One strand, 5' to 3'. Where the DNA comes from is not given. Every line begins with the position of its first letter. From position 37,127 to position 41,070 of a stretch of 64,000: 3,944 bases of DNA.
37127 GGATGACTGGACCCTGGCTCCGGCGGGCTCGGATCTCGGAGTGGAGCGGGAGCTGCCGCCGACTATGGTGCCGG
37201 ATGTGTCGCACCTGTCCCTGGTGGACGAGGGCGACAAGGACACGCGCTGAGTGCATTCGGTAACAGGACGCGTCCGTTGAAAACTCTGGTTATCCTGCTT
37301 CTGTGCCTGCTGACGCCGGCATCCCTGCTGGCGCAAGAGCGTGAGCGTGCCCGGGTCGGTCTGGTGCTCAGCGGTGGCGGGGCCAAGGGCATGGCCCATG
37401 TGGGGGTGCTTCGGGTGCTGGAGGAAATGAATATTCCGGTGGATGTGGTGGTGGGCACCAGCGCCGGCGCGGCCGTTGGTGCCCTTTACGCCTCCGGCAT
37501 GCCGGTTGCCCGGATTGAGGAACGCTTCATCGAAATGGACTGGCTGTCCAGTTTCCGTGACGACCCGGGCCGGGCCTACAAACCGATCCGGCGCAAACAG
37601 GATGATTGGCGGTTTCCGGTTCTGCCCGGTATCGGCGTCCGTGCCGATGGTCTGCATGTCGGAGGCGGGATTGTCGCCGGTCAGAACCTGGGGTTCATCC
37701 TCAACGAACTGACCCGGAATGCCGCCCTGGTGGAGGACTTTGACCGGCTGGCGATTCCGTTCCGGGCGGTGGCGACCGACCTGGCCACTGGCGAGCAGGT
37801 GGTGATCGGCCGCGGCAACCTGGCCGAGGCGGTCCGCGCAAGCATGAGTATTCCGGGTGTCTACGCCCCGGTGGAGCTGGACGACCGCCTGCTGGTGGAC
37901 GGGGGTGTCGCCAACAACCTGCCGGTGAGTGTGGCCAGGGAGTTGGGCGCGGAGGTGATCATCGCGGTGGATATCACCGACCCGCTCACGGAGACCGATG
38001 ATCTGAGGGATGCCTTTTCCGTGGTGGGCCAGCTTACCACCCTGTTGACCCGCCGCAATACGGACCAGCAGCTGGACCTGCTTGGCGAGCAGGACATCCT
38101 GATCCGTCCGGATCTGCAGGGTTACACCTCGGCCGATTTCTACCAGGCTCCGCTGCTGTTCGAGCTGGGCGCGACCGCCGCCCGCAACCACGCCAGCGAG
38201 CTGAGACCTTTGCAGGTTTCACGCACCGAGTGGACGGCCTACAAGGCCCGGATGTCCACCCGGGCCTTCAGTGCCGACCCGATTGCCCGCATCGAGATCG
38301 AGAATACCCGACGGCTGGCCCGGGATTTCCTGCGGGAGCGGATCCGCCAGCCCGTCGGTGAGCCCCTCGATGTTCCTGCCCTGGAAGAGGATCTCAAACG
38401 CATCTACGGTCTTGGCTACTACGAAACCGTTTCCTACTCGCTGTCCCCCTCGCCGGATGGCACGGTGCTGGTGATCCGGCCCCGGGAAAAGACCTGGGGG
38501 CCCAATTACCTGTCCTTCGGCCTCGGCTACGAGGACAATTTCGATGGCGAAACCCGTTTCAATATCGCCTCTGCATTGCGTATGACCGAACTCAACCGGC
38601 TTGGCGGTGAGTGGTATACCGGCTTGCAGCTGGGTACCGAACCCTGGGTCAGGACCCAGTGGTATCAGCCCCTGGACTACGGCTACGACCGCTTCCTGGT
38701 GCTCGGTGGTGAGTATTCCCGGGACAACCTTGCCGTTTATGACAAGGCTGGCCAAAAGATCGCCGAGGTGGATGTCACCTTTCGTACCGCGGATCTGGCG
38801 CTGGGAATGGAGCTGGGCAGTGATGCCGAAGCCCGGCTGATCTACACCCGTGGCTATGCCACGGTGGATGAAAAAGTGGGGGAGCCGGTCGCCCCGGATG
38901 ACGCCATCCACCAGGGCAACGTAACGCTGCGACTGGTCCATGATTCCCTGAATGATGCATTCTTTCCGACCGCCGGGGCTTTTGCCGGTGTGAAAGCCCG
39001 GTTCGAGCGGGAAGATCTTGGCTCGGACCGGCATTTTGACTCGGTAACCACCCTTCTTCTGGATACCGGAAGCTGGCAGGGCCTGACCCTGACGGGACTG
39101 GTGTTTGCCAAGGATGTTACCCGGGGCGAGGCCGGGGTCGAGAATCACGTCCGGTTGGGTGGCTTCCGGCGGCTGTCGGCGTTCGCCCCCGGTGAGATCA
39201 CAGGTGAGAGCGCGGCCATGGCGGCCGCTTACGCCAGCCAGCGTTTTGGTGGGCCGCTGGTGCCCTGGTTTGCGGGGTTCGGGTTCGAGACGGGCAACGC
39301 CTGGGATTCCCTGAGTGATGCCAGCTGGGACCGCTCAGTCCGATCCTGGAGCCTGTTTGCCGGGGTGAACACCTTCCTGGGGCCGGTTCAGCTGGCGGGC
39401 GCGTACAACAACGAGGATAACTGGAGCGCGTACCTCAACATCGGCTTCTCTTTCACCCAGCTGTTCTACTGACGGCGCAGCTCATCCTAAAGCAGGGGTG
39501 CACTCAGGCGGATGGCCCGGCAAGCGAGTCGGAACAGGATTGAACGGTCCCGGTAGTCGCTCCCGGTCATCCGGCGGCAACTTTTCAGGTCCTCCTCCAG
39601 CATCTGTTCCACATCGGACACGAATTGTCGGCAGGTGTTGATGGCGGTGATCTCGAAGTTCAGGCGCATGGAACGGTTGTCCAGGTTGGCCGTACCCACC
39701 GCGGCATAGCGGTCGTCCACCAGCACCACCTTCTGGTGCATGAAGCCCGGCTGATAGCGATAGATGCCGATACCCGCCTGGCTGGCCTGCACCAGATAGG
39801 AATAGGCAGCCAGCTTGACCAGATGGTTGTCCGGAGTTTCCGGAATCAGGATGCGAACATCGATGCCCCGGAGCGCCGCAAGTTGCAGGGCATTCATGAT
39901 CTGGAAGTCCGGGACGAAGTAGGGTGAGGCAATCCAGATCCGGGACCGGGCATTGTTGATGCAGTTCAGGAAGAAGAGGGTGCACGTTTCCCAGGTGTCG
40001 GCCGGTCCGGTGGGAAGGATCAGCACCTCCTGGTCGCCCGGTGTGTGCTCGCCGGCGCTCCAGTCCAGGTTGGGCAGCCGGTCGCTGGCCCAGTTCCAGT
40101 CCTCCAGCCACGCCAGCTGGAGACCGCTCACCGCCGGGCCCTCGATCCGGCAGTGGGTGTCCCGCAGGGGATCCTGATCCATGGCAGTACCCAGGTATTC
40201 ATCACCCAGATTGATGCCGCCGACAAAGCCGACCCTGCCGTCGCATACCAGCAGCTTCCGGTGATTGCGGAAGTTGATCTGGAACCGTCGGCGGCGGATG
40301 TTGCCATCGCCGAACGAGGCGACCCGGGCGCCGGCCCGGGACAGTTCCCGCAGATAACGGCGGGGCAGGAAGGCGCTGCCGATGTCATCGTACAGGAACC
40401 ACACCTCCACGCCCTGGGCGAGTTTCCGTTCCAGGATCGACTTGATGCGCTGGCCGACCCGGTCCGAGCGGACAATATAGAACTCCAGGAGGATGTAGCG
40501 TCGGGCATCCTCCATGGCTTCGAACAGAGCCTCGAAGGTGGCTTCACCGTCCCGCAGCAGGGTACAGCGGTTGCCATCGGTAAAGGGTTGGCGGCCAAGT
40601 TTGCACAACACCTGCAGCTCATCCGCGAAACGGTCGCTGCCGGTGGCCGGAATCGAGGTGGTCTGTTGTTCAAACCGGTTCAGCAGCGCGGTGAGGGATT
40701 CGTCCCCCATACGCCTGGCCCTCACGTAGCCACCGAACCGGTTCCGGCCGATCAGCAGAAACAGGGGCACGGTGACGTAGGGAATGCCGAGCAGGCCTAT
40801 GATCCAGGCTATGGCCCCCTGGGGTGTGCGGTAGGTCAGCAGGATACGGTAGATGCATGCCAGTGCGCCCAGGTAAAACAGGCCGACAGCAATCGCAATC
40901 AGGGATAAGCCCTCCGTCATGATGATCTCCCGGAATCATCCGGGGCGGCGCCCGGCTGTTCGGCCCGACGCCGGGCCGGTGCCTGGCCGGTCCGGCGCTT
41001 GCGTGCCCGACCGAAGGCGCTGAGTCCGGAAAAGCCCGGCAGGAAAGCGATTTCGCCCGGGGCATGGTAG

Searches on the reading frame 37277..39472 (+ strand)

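Call 86: search_protein_families(library=pfam, max_evalue=0.00001, proteins=[window:37277-39472:+])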
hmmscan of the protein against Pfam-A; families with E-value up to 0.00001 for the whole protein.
window:37277-39472:+ (731 aa): 1 family
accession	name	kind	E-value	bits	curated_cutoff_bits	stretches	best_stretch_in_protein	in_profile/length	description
PF01734.28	Patatin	-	9.1e-36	124.3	27.7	1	29-220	1-190/191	Patatin-like phospholipase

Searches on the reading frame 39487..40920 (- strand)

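Call 86: search_protein_families(library=pfam, max_evalue=0.00001, proteins=[window:39487-40920:-])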
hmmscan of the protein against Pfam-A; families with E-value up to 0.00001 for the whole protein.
window:39487-40920:- (477 aa): 2 families
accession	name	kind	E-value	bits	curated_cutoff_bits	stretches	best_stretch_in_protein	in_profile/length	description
PF13091.12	PLDc_2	-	5.9e-39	133.4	27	2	318-444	2-131/132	PLD-like domain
PF00614.28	PLDc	-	4.9e-18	64.7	21.9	2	391-417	2-28/28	Phospholipase D Active site motif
